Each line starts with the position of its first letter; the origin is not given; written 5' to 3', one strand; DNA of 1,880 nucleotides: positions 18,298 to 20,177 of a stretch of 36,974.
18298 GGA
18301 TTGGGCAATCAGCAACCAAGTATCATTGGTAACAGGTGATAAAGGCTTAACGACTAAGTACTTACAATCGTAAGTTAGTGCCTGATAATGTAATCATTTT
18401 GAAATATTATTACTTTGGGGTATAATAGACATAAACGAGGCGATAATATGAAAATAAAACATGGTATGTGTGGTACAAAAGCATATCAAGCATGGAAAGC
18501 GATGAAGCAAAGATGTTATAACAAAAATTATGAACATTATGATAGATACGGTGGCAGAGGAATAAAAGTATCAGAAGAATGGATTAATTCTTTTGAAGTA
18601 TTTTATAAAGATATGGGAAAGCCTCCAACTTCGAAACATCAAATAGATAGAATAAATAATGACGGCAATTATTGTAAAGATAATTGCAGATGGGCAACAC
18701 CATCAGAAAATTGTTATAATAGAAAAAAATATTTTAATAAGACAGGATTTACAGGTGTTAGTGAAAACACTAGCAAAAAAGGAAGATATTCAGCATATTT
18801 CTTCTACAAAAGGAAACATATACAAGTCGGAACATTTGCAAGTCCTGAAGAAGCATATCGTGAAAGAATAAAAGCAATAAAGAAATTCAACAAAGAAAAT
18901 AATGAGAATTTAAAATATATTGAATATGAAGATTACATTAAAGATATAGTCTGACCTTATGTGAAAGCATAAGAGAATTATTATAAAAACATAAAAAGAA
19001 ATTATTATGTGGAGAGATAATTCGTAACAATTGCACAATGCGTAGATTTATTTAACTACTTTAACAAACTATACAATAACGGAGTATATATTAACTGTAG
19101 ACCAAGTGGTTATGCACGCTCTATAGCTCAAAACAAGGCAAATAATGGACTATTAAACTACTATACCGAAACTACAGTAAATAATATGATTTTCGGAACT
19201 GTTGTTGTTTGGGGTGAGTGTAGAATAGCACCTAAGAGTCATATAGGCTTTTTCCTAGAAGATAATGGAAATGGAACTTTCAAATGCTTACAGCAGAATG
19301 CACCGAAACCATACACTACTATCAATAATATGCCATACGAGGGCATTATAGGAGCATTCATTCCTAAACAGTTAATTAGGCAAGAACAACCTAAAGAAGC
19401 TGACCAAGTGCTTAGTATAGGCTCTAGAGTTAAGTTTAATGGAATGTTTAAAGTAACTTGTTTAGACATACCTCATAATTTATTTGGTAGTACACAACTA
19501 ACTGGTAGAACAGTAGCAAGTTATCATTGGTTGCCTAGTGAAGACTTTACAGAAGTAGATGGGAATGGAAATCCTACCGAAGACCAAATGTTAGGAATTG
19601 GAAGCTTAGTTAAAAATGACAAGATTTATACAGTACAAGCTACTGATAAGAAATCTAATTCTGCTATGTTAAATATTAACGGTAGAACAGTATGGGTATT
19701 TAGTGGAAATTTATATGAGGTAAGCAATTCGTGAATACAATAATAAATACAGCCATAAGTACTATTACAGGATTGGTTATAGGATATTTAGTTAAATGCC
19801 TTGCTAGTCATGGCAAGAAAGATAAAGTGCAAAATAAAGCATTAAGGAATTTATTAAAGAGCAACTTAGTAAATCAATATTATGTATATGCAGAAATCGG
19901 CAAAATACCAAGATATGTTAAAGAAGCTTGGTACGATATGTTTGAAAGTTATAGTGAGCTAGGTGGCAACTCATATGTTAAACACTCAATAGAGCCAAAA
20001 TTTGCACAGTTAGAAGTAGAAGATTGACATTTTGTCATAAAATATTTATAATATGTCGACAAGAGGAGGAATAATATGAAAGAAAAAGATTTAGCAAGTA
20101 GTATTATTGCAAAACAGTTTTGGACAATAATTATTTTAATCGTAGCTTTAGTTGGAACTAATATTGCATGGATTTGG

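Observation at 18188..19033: Endolysin gene interrupted by a second group I intron carrying an HNH-AP2 endonuclease, inserted at the CHAP catalytic cysteine motif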

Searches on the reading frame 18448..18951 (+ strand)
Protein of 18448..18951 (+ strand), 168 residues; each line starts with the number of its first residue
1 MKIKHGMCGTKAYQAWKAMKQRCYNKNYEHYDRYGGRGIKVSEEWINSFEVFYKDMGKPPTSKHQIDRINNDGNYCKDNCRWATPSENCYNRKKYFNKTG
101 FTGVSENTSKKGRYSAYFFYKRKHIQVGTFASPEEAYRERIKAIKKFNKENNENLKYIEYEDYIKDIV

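Call 6: search_protein_families(library=pfam, proteins=[window:18448-18951:+], max_evalue=0.1)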
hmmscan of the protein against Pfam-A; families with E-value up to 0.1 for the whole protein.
seq(168 aa): 1 family
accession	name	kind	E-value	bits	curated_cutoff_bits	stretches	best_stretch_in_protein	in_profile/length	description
PF00847.26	AP2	-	0.068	13.9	33.3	1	103-148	5-52/54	AP2 domain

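Call 19: search_protein_families(library=phrogs, proteins=[window:18448-18951:+], max_evalue=0.01)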
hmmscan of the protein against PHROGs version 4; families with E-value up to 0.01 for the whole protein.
seq(168 aa): 11 families
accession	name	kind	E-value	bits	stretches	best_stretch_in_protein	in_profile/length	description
phrog_374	-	DNA, RNA and nucleotide metabolism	9.6e-57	194.1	1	4-163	264-425/617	HNH endonuclease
phrog_3377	-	DNA, RNA and nucleotide metabolism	9.9e-39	134.2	1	4-143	6-143/196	HNH endonuclease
phrog_8790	-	DNA, RNA and nucleotide metabolism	6.1e-36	125.6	1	5-106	18-117/241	restriction endonuclease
phrog_2081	-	DNA, RNA and nucleotide metabolism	3.1e-26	93.5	1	4-147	97-249/433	HNH endonuclease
phrog_953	-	DNA, RNA and nucleotide metabolism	1.9e-23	84.4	1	3-144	215-358/420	HNH endonuclease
phrog_99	-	DNA, RNA and nucleotide metabolism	9.7e-19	69.3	1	60-156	173-269/383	HNH endonuclease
phrog_4578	-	DNA, RNA and nucleotide metabolism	2.2e-14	54.5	1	57-155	24-122/130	HNH endonuclease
phrog_3593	-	DNA, RNA and nucleotide metabolism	7.9e-08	33.2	1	42-151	89-200/210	HNH endonuclease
phrog_30929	-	unknown function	0.0036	17.3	1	13-166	39-196/413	-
phrog_13470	-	DNA, RNA and nucleotide metabolism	0.0037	18.4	1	92-154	88-149/152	HNH endonuclease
phrog_1035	-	DNA, RNA and nucleotide metabolism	0.0042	18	1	17-95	116-214/271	endonuclease VII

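Call 20: search_protein_families(library=ncbifam, proteins=[window:18448-18951:+], max_evalue=0.01)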
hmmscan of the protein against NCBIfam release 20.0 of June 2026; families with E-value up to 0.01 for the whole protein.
seq(168 aa): 0 families

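Call 21: search_solved_structures(query=window:18448-18951:+, max_evalue=1)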
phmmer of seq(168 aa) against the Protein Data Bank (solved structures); distinct sequences matched with E-value up to 1: 1.
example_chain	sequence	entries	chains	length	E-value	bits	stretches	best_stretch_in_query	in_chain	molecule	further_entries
6h9l_A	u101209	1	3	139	0.54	13.8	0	134-164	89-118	Uncharacterized protein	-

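Call 43: find_homologous_proteins(query=window:18448-18951:+)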
Query seq(168 aa) (168 aa): 3352 proteins with E <= 0.001 among 3384 candidates; the best 120 are listed.
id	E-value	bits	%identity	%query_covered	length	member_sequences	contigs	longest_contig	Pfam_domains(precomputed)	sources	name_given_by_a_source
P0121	2.3e-103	362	92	100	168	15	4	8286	-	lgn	-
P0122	6.9e-84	298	75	99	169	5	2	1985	-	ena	-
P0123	4.9e-79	283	74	99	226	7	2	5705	-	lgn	-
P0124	1.1e-78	282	72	99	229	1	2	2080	-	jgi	jgi:hypothetical protein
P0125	1.2e-78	281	74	99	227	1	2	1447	-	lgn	-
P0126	2.6e-78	280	73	99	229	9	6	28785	-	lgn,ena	-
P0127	2.1e-77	277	73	99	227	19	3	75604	-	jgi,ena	jgi:conserved hypothetical protein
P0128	4.4e-76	273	70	99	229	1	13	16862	-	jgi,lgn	-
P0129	6.6e-75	269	71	95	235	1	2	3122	-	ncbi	ncbi:AP2 domain-containing protein [Streptococcus suis]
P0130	1.0e-71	259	69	96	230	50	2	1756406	-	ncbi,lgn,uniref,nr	ncbi:AP2 domain-containing protein [Streptococcus pyogenes]|uniref:AP2 domain-containing protein n=1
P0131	3.4e-71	257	70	93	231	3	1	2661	-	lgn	-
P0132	3.5e-71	257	67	99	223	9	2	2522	PF00847.27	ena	-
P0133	1.1e-70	255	68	98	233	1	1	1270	-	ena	-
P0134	4.3e-70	254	69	96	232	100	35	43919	-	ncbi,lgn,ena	-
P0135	1.2e-69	252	69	96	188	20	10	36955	-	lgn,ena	-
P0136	1.2e-68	249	64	99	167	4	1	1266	-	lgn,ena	-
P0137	1.2e-68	249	64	98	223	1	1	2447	PF00847.27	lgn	-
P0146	3.3e-38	150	51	89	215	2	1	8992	PF00847.27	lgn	-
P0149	1.8e-34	138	50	88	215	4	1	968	PF00847.27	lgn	-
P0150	4.5e-34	136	60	55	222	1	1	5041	PF00847.27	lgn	-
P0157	7.7e-31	126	47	79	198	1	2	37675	PF00847.27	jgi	jgi:hypothetical protein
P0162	4.9e-30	123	45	83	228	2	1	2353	PF00847.27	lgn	-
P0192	2.7e-28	117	49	72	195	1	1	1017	PF00847.27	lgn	-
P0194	3.7e-28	117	44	83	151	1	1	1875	PF00847.27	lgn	-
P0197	4.5e-28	117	45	79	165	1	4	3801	PF00847.27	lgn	-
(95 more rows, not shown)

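Call 44: find_encoding_contigs(protein=P0121, flank=4000, max_places=6)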
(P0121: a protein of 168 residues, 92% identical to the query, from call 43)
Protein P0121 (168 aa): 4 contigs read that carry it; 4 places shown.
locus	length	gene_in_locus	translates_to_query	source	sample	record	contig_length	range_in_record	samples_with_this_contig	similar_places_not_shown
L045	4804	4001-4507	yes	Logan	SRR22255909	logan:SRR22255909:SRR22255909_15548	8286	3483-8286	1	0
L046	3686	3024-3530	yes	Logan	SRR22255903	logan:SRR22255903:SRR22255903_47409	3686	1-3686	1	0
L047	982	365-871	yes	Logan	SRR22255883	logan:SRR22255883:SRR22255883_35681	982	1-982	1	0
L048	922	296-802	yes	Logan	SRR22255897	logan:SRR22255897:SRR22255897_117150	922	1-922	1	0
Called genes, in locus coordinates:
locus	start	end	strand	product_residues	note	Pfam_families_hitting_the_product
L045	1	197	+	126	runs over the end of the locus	PF20458:DUF6711 (weak)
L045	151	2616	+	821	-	-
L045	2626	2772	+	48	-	-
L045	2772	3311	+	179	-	PF21939:Gp10_C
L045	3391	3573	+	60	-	-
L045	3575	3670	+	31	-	-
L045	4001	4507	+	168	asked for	-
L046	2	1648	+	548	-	?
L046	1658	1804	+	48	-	-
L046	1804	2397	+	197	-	-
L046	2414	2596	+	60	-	-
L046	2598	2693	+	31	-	-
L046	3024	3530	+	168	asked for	-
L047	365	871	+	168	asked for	-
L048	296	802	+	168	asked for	-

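Call 45: find_encoding_contigs(protein=P0130, flank=3000, max_places=3)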
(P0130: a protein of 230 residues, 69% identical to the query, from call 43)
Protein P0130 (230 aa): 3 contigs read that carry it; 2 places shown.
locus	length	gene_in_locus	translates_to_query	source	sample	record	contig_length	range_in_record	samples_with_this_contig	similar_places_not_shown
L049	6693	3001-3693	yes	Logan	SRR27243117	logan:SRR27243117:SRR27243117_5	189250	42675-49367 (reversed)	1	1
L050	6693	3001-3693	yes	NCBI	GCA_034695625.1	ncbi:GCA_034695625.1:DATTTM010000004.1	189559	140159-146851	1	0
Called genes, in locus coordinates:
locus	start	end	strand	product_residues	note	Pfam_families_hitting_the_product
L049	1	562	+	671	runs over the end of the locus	PF07902:Gp58, PF00038:Filament (weak), PF01442:Apolipoprotein (weak)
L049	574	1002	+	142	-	PF07761:DUF1617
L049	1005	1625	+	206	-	PF07104:DUF1366 (weak)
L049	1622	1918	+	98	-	-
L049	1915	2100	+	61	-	PF16945:Phage_r1t_holin (weak)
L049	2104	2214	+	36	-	-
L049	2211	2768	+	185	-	PF01832:Glucosaminidase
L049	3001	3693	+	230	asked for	-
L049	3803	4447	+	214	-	PF05257:CHAP, PF08460:SH3_5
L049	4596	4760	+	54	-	-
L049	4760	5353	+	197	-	PF13673:Acetyltransf_10 (faint)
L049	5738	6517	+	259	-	PF01123:Stap_Strp_toxin, PF02876:Stap_Strp_tox_C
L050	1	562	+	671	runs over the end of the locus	PF07902:Gp58, PF00038:Filament (weak), PF01442:Apolipoprotein (weak)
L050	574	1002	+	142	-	PF07761:DUF1617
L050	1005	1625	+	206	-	PF07104:DUF1366 (weak)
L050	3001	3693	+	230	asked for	-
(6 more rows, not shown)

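Call 65: search_protein_families(library=pfam, alignment_id=A4, max_evalue=0.01)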
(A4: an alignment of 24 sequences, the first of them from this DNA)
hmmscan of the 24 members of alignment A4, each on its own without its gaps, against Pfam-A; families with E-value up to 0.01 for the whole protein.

A. member 1, seq(168 aa): 0 families

B. families by the number of members that match (of 24 scanned): 4 families
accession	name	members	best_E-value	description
PF00847.26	AP2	11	5.3e-08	AP2 domain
PF14657.12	Arm-DNA-bind_4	1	2.8e-05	Arm DNA-binding domain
PF08295.17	Sin3_corepress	1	0.0011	Sin3 family co-repressor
PF06397.17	Desulfoferrod_N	1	0.0054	Desulfoferrodoxin, N-terminal domain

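Call 73: predict_structure(alignment_id=A5)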
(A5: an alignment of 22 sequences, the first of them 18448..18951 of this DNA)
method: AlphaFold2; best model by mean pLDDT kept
length: 168 residues; sequences in the alignment: 22
mean_pLDDT: 85.4   pTM: 0.54
mean pLDDT of the five models: 85.4, 84.5, 82.4, 81.4, 80.8
residues with pLDDT >= 90: 92; 70-90: 54; 50-70: 14; < 50: 8
segments of 3 or more residues with pLDDT < 50: 1-4, 166-168
pLDDT, mean of each block of 10 residues (from residue 1): 61 94 91 84 94 95 92 93 87 59 81 89 90 91 96 89 59
secondary structure, 60 per line:
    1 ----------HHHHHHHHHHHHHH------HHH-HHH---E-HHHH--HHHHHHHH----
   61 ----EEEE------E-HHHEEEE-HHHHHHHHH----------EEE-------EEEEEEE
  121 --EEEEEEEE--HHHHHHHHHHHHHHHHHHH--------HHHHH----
elements in order: H11-24 H43-46 H49-56 E65-68 E80-83 H85-93 E104-106 E114-120 E123-130 H133-151 H160-164

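Call 75: fold_search(model_id=the predicted structure, library=pdb)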
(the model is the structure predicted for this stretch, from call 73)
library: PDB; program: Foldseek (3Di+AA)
matches with E <= 10: 723; with E <= 0.001: 0
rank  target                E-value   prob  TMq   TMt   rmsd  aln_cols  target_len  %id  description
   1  7et5                  6.8e-03  1.00  0.28  0.45   3.7        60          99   23  Crystal structure of Arabidopsis TEM1 AP2 domain (released 2021-09-15)
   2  7et4_G                1.5e-02  1.00  0.20  0.33   1.3        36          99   33  Crystal structure of Arabidopsis TEM1 AP2 domain (released 2021-09-15)
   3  7et4_J                2.1e-02  1.00  0.26  0.42   1.4        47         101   30  Crystal structure of Arabidopsis TEM1 AP2 domain (released 2021-09-15)
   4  7et4_A                2.5e-02  1.00  0.26  0.41   1.3        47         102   30  Crystal structure of Arabidopsis TEM1 AP2 domain (released 2021-09-15)
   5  7et4_D                3.7e-02  1.00  0.28  0.43   3.9        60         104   23  Crystal structure of Arabidopsis TEM1 AP2 domain (released 2021-09-15)
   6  9hqv_Yn               1.8e-01  0.77  0.24  0.21   6.3        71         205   15  Cryo-EM structure of the small subunit of the mitochondrial ribosome from Toxoplasma gondii (released 2025-06-11)
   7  3igm_B                3.2e-01  0.41  0.18  0.43  17.3        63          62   21  A 2.2A crystal structure of the AP2 domain of PF14_0633 from P. falciparum, bound as a domain-swapped dimer to its cog (released 2009-11-10)
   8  8vur_C                5.0e-01  0.13  0.12  0.04  13.1        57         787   26  Human GluN1-2A with IgG 003-102 WT conformation (released 2024-09-11)
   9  5vko_A                6.0e-01  0.30  0.20  0.17   7.7        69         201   19  SPT6 tSH2-RPB1 1468-1500 pT1471, pS1493 (released 2017-09-20)
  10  9g6k_Lk               6.0e-01  0.28  0.22  0.21  11.7        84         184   13  LSU structure derived from the LSU sample of the mitoribosome from T. gondii. (released 2024-12-11)
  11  7wq5_B                6.8e-01  0.84  0.21  0.22   2.8        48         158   27  Crystal structure of Arabidopsis transcriptional factor WRINKLED1 with dsDNA (released 2022-08-31)
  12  4xa4_B                6.8e-01  0.23  0.14  0.12   9.8        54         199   18  Crystal Structure of the coiled-coil surrounding Skip 3 of MYH7 (released 2015-07-01)
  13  3f6g_A                6.8e-01  0.18  0.18  0.23   5.7        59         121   14  Crystal structure of the regulatory domain of LiCMS in complexed with isoleucine - type II (released 2009-04-21)
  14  3k2m_B                6.8e-01  0.14  0.13  0.21   7.2        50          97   22  Crystal Structure of Monobody HA4/Abl1 SH2 Domain Complex (released 2010-03-31)
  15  4agh                  6.8e-01  0.13  0.15  0.25   9.2        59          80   14  Structural features of ssDNA binding protein MoSub1 from Magnaporthe oryzae (released 2012-08-29)
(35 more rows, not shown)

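Call 93: find_encoding_contigs(protein=P0126, flank=1500, max_places=3)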
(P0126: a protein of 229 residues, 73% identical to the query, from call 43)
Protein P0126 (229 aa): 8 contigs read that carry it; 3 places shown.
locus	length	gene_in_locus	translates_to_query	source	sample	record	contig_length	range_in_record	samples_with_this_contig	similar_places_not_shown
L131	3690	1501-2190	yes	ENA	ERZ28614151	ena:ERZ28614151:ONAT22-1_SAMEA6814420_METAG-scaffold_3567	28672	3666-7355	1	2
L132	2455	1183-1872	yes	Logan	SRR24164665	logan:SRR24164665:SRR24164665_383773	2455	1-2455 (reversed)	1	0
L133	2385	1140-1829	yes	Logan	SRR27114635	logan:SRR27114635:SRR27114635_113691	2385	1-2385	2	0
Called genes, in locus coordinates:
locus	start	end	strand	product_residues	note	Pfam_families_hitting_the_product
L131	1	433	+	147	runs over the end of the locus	-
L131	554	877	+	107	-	-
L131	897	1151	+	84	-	-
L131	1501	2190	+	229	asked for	-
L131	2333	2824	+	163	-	PF05257:CHAP (weak)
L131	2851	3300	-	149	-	-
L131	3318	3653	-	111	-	-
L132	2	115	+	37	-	?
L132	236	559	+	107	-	-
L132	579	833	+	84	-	-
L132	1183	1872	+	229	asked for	-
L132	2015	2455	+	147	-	?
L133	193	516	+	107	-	-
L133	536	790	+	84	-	-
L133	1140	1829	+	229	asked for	-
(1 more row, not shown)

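Call 94: find_encoding_contigs(protein=P0127, flank=1500, max_places=3)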
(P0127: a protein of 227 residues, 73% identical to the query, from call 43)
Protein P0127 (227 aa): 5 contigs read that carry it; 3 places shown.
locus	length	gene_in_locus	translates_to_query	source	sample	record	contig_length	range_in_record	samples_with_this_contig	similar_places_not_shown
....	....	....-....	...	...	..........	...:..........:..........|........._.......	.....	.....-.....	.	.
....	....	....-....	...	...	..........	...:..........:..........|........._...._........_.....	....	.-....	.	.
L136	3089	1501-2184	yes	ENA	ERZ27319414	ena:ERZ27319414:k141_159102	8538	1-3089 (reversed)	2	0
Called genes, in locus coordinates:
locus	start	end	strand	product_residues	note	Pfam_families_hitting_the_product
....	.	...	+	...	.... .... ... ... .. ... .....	-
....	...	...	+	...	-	-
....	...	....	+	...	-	-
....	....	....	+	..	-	-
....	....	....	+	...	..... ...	-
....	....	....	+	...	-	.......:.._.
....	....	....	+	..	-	-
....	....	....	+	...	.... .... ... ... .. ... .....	-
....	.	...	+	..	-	?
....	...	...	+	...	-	-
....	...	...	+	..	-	-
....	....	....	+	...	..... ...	-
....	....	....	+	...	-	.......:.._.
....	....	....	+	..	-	-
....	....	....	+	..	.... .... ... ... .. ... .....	?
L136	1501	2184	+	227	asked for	-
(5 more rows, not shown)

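Call 95: find_encoding_contigs(protein=P0122, flank=1500, max_places=2)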
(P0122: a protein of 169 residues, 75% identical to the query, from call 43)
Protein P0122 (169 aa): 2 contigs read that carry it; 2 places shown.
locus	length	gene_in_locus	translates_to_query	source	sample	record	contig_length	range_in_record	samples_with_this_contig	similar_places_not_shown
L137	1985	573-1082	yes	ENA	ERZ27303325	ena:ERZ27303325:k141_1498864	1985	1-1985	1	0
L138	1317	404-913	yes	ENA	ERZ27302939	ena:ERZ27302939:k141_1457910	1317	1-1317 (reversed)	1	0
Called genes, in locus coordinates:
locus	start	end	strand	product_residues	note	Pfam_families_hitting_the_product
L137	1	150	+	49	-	?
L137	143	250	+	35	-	-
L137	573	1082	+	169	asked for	-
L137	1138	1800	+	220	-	PF05257:CHAP (faint)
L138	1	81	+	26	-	?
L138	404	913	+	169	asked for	-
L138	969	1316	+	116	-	?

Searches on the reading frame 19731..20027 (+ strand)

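Call 54: search_protein_families(library=phrogs, proteins=[window:19731-20027:+], max_evalue=0.01)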
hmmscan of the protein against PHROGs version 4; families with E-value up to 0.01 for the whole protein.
window:19731-20027:+ (98 aa): 3 families
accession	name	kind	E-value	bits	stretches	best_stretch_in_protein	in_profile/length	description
phrog_4105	-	unknown function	4.6e-14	53.5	1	1-97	3-99/103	-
phrog_4257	-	unknown function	3.8e-05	24.9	1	28-97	67-134/138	-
phrog_13632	-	unknown function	0.0011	20.3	1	35-88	61-111/119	-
